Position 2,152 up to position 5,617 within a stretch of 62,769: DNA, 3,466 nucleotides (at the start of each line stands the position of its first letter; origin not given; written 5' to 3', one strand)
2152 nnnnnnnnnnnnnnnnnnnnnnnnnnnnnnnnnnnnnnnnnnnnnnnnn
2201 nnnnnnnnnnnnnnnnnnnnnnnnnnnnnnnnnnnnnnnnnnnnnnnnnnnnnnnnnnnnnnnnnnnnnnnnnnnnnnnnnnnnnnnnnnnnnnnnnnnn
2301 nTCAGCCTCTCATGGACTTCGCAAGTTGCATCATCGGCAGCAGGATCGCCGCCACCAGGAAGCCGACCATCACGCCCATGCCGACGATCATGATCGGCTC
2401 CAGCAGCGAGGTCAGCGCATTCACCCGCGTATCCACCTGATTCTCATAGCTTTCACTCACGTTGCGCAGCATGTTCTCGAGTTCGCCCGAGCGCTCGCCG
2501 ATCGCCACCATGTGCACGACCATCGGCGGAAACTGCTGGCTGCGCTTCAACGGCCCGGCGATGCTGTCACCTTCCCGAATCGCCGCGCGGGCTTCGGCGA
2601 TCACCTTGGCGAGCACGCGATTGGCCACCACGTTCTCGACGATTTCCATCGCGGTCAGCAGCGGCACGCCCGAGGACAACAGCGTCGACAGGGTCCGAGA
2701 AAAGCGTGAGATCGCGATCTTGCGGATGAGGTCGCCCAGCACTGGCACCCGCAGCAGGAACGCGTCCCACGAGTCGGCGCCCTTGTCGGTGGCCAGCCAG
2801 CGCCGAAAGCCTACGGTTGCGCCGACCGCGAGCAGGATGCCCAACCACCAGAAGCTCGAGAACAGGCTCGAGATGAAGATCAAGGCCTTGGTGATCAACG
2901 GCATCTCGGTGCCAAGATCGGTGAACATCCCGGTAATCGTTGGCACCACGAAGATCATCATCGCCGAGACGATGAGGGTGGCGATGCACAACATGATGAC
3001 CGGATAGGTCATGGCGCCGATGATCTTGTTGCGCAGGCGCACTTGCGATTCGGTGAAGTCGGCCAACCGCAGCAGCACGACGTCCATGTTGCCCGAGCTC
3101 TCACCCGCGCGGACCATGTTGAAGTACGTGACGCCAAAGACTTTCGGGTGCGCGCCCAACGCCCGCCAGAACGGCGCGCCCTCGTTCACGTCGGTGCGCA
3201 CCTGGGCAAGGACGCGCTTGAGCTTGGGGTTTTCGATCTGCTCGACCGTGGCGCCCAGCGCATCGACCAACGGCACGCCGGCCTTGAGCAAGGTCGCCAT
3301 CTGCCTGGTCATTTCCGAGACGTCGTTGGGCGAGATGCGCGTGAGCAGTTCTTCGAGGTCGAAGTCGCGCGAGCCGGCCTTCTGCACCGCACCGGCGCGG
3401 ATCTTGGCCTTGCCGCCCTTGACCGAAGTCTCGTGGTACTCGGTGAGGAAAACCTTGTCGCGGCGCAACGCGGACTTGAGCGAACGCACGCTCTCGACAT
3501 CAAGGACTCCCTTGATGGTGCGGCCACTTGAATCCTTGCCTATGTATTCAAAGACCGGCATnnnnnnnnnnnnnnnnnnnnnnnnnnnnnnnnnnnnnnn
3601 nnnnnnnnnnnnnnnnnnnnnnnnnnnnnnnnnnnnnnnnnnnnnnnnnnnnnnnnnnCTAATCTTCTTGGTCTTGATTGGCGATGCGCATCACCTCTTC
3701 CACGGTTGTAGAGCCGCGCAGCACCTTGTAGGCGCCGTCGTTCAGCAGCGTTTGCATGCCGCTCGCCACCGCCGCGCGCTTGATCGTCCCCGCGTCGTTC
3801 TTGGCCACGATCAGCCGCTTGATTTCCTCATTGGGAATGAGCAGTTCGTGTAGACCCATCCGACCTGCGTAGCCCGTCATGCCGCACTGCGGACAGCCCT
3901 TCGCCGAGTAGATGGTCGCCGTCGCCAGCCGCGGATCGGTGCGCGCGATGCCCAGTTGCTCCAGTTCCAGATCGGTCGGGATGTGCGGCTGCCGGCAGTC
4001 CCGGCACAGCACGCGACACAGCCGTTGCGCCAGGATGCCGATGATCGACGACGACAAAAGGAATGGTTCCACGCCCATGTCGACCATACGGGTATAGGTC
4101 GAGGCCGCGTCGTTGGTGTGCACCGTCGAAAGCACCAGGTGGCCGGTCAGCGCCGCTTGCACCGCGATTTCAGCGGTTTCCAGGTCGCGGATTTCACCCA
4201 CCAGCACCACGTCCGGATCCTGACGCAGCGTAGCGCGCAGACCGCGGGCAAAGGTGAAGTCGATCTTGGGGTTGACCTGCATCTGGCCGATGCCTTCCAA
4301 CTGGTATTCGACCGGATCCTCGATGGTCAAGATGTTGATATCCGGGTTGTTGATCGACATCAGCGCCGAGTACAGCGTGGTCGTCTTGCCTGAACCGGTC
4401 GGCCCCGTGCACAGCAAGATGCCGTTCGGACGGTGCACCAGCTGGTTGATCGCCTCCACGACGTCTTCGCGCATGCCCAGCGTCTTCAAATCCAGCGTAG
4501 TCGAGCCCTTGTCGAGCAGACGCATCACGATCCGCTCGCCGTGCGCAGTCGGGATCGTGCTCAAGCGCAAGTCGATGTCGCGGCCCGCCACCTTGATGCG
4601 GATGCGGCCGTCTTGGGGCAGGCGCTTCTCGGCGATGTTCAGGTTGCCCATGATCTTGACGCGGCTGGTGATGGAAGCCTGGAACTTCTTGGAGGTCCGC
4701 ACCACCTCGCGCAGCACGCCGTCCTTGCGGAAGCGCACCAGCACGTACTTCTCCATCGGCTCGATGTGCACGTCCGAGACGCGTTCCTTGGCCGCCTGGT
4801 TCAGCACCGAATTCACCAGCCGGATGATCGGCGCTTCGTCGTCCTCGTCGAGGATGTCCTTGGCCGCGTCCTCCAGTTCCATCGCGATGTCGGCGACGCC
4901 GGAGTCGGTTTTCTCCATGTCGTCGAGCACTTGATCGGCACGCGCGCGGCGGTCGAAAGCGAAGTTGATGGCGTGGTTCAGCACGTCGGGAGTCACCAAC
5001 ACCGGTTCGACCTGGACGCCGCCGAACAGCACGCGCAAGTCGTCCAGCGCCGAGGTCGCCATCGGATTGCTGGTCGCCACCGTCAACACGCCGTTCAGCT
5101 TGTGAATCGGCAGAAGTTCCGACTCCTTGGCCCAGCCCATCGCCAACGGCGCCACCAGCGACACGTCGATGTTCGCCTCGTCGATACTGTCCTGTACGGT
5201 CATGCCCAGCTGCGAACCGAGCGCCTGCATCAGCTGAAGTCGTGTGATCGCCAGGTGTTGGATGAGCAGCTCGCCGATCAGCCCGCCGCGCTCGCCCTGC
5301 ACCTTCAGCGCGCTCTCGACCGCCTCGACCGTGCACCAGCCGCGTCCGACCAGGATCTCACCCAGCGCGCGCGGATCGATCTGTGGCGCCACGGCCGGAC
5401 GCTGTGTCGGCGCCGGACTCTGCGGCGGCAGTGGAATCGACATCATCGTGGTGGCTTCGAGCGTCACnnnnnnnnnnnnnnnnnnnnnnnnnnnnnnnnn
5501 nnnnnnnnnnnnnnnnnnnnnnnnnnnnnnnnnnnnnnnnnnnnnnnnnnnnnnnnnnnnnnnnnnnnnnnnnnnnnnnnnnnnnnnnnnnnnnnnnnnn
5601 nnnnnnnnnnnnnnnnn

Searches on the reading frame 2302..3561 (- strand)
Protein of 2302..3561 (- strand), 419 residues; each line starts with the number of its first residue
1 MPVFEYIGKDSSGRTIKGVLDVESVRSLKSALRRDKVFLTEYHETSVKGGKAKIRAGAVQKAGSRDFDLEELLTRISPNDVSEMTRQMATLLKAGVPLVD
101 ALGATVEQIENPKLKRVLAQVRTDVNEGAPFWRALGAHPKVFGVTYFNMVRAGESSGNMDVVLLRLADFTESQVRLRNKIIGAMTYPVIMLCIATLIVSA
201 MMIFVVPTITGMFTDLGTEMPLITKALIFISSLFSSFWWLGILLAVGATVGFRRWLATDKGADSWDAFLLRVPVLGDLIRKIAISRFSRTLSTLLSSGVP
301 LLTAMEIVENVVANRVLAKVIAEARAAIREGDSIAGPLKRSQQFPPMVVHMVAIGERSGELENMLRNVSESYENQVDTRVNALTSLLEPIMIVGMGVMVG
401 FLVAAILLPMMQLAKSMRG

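Call 4: search_protein_families(library=pfam, proteins=[window:2302-3561:-])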
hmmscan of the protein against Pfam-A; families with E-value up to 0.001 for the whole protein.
window:2302-3561:- (419 aa): 1 family
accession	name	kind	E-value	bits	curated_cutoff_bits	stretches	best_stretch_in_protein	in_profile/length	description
PF00482.28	T2SSF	-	1.8e-67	225.5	25.2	2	85-207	2-125/125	Type II secretion system (T2SS), protein F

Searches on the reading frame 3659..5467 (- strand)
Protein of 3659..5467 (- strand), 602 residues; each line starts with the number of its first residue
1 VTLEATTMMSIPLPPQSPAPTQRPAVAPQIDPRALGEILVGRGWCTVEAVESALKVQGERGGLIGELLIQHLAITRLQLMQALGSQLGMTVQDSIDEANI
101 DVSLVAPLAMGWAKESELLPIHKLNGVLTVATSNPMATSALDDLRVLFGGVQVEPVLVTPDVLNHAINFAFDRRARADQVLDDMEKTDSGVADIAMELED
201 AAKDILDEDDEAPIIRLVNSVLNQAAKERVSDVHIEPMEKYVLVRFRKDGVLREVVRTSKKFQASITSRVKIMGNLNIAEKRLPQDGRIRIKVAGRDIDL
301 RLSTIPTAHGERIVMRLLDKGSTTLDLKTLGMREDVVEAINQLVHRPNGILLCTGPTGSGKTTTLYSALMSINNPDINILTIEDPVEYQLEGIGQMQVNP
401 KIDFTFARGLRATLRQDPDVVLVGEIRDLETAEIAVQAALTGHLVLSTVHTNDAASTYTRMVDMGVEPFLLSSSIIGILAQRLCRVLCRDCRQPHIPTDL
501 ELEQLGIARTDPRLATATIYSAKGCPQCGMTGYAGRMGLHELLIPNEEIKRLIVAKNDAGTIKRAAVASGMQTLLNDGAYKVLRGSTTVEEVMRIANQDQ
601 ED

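Call 4: search_protein_families(library=pfam, proteins=[window:3659-5467:-])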
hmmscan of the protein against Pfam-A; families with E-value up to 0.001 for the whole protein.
window:3659-5467:- (602 aa): 5 families
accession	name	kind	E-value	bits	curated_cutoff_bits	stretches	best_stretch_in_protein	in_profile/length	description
PF00437.27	T2SSE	-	5.2e-141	470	24.9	1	208-594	2-370/370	Type II/IV secretion system protein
PF05157.20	MshEN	-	9.2e-13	48.4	23.1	1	94-174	7-87/90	MshEN domain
PF25199.1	nSTAND_NTPase5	-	0.0001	22.6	34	1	333-389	25-83/145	Novel STAND NTPase 5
PF13191.12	AAA_16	-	0.00016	22.6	32.6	0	332-376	4-52/167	AAA ATPase domain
PF13401.12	AAA_22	-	0.00047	20.9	27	0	347-385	4-42/130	AAA domain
